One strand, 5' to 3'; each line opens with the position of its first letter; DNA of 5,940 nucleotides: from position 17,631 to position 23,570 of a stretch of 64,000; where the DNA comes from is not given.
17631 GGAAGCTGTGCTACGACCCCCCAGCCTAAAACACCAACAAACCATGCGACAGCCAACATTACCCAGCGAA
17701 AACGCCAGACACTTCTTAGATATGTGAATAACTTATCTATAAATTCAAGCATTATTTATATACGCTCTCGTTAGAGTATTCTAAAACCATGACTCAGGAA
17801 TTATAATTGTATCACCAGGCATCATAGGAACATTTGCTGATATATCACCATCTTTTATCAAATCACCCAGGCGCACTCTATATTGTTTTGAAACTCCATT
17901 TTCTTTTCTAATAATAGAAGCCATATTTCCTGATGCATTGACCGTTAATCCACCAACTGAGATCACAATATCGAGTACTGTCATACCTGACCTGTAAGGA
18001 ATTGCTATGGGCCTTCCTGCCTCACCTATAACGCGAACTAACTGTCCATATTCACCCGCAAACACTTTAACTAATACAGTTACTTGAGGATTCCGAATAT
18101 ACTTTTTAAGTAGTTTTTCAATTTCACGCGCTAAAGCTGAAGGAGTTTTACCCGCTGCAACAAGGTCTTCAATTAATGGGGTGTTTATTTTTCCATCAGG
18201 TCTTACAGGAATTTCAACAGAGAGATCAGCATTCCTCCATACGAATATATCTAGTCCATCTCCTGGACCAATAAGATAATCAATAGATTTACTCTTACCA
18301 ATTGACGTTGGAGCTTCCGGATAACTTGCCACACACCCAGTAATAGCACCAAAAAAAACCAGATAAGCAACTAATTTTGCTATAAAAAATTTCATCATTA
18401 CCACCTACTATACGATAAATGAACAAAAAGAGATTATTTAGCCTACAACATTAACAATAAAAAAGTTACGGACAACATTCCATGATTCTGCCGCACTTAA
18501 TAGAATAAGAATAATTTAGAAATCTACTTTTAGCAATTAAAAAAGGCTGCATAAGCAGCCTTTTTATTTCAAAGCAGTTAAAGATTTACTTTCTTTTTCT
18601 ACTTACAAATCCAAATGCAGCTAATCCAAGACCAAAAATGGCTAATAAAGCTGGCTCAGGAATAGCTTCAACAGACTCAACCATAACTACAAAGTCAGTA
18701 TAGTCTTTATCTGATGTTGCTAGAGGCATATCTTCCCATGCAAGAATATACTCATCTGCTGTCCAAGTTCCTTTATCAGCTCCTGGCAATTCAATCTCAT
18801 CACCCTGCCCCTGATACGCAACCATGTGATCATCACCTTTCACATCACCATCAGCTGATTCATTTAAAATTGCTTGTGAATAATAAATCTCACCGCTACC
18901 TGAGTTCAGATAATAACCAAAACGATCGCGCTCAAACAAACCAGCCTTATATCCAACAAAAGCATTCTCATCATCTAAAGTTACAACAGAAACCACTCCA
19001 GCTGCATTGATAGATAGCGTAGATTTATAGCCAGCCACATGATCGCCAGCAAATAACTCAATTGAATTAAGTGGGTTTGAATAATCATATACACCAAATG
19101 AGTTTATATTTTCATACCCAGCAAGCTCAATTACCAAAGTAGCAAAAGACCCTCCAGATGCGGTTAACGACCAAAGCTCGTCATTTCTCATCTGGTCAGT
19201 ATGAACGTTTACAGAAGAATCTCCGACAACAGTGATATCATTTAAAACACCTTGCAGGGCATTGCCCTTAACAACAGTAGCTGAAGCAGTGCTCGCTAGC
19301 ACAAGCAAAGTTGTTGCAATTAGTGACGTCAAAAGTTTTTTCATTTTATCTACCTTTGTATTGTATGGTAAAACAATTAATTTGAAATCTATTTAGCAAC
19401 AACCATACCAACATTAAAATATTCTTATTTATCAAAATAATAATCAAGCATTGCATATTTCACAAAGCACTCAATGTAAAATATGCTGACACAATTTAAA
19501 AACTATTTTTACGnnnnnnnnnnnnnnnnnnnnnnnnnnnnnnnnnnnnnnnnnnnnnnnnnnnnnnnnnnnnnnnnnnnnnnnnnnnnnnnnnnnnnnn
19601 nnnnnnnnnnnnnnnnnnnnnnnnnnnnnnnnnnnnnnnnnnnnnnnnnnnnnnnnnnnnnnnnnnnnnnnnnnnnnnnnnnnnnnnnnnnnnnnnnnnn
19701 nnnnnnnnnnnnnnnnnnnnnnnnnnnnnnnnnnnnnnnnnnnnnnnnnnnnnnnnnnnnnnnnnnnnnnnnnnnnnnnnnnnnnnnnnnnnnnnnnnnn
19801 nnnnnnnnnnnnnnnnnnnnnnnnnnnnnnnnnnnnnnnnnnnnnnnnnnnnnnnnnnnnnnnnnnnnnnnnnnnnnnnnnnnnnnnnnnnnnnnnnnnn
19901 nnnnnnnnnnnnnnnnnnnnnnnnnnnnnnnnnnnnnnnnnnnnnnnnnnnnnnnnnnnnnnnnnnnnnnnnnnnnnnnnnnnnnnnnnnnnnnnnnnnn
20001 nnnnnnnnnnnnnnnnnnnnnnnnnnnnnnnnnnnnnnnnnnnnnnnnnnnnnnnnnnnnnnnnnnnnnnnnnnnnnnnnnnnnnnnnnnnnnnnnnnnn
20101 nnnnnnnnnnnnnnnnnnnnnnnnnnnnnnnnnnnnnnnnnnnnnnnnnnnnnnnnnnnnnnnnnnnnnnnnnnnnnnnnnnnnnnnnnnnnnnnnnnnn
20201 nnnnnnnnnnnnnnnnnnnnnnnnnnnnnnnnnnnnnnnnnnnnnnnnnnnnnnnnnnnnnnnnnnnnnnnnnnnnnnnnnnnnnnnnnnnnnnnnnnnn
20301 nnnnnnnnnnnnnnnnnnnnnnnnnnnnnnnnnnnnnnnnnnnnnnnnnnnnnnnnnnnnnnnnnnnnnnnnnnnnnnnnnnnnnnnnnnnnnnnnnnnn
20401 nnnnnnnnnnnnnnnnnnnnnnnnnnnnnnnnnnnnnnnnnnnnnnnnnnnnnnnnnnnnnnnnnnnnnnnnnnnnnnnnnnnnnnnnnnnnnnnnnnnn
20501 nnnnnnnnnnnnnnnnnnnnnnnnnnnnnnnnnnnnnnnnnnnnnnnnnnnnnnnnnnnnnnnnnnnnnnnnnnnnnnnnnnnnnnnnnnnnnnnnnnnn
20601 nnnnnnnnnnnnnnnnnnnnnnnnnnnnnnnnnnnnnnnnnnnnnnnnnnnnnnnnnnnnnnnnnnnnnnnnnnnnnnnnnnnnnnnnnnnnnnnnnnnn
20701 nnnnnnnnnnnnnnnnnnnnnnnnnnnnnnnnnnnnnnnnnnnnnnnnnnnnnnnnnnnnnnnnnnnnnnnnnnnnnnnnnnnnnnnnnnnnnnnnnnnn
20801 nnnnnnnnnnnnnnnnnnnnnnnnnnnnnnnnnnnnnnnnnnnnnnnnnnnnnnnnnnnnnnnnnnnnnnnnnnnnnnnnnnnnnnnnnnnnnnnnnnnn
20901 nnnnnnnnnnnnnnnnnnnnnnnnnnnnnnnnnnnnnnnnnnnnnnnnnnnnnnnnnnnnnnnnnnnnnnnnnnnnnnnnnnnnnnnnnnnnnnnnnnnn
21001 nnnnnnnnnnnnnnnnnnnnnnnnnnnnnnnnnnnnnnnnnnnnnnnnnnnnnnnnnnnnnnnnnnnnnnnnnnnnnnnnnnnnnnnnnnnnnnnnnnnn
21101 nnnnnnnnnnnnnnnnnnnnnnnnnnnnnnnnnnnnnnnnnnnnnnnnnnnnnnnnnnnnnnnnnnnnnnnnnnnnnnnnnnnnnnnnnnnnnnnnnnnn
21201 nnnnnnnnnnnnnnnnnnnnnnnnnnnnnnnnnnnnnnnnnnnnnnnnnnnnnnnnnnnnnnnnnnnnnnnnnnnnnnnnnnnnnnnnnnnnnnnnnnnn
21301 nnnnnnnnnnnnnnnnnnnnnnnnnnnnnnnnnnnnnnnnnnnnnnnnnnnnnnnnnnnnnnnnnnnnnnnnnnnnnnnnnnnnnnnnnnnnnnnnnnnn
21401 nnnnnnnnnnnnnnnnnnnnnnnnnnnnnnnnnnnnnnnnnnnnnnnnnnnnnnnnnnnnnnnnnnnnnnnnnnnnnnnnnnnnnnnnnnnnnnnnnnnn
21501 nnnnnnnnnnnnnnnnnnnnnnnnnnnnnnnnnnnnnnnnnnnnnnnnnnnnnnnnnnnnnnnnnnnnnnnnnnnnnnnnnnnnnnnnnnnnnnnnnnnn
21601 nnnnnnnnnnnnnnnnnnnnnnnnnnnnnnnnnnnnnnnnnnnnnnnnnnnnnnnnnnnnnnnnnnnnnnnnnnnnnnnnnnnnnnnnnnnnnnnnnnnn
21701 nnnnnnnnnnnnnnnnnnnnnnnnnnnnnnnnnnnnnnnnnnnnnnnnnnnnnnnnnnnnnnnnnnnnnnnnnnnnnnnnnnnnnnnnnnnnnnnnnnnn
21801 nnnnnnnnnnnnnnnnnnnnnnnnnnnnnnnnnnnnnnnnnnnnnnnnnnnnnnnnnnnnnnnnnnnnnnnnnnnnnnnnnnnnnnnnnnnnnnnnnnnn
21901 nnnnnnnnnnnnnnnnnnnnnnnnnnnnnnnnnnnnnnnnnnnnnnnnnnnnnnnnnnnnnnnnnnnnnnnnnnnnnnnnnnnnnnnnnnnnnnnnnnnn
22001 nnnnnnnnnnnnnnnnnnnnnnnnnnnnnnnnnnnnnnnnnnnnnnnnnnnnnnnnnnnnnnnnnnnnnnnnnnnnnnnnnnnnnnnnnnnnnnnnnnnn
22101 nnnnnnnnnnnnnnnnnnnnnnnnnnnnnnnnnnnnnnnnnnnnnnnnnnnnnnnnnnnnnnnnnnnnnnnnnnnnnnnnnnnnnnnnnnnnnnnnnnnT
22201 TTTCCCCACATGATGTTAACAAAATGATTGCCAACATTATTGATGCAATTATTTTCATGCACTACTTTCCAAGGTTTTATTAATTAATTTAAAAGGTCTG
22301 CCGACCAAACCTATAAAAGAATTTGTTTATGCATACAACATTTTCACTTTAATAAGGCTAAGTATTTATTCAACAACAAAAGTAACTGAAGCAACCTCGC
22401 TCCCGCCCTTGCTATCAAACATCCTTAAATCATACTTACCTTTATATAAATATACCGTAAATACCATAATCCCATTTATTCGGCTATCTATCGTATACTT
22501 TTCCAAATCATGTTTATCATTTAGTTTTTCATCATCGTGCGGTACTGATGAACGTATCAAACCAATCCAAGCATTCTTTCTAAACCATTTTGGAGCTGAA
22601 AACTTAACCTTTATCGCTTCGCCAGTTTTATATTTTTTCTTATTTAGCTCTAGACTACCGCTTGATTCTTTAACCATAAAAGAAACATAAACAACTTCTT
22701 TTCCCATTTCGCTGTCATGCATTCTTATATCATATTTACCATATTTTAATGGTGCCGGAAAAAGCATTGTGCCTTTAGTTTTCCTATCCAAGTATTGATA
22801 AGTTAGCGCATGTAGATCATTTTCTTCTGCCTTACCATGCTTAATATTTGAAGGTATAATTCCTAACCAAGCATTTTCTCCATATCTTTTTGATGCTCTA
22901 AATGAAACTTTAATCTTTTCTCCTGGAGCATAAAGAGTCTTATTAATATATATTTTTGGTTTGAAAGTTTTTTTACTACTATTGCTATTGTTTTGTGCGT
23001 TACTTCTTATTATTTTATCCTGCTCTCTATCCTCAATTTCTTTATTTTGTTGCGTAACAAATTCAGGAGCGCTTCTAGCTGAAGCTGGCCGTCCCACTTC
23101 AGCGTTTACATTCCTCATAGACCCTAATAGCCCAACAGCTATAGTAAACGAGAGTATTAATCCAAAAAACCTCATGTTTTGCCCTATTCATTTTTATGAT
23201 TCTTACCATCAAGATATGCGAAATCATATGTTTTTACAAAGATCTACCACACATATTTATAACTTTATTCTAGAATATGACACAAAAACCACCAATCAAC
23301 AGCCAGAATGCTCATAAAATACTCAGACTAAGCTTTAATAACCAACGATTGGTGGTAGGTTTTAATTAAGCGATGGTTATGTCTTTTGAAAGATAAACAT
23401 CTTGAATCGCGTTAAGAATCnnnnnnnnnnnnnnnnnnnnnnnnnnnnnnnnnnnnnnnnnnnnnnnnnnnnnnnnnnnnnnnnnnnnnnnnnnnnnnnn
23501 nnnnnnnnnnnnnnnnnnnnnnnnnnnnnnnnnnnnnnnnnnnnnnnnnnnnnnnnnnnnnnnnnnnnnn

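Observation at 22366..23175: Secreted protein made of two tandem ~90 aa domains at the head of the exosortase locus.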

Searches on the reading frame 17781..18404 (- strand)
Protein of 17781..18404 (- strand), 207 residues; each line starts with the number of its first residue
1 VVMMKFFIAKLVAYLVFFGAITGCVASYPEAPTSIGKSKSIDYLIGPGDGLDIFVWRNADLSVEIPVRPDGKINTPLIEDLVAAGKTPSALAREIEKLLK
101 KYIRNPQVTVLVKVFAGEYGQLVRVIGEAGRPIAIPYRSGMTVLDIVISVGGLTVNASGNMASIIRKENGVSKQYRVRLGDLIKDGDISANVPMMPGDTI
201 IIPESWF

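Call 21: search_protein_families(library=ncbifam, proteins=[window:17781-18404:-], max_evalue=0.00001)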
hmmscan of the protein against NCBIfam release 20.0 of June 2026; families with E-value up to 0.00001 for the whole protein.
window:17781-18404:- (207 aa): 4 families
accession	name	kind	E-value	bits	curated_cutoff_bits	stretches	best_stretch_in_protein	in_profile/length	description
TIGR03027.2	pepcterm_export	equivalog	6.4e-68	227.7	180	1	42-207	2-169/169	XrtA/PEP-CTERM system exopolysaccharide export protein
NF041843.1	EpsY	equivalog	5.2e-26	91.2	320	1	27-202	41-210/211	exopolysaccharide export protein EpsY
TIGR03028.1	EpsE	equivalog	3.5e-22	78.9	262.65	1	42-202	1-159/239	polysaccharide export protein EpsE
NF011658.0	PRK15078.1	subfamily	3e-16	59.2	333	1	40-203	82-250/380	polysaccharide export protein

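Call 71: find_related_loci(query=window:17781-18404:-, collection=metagenome_contigs, flank=10000)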
Query window:17781-18404:- (207 aa) in metagenome_contigs; peptide patterns used: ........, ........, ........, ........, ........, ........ (x = any residue, [..] = any of these).
600 stretches matched a pattern (row limit reached: there are more); 4 encode a relative of the query (tblastn E <= 1e-3); 4 distinct loci.
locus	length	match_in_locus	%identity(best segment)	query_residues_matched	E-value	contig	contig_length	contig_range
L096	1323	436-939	58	40-207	9e-68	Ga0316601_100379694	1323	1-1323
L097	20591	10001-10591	54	21-207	3e-62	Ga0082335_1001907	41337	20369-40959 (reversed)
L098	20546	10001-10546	31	30-205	4e-18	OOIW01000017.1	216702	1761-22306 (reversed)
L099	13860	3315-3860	31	30-205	4e-18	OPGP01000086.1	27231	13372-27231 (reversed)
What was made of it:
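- Tried and rejected: A scan with the export protein returned only 4 loci (call 71).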

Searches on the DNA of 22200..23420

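Call 58: search_rna_families(source=window, start=22200, end=23420, threshold=evalue, max_evalue=1)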
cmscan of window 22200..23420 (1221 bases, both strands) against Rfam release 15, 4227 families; matches with E-value up to 1: 0.
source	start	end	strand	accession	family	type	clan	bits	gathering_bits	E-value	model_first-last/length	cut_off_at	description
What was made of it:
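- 23176..23283 (-): The gene's own conserved promoter / 5' leader. It holds a TATAAT-like hexamer (TAGAAT 23267..23272), an invariant block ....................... (23232..23254) containing a TTGTAA hexamer that is followed 17 nt later by a TAnnnT hexamer (23211..23216), and an AGGG ribosome-binding site (23182..23185). No Rfam family matches (call 58).
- Tried and rejected: No Rfam match at E <= 1 (call 58).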
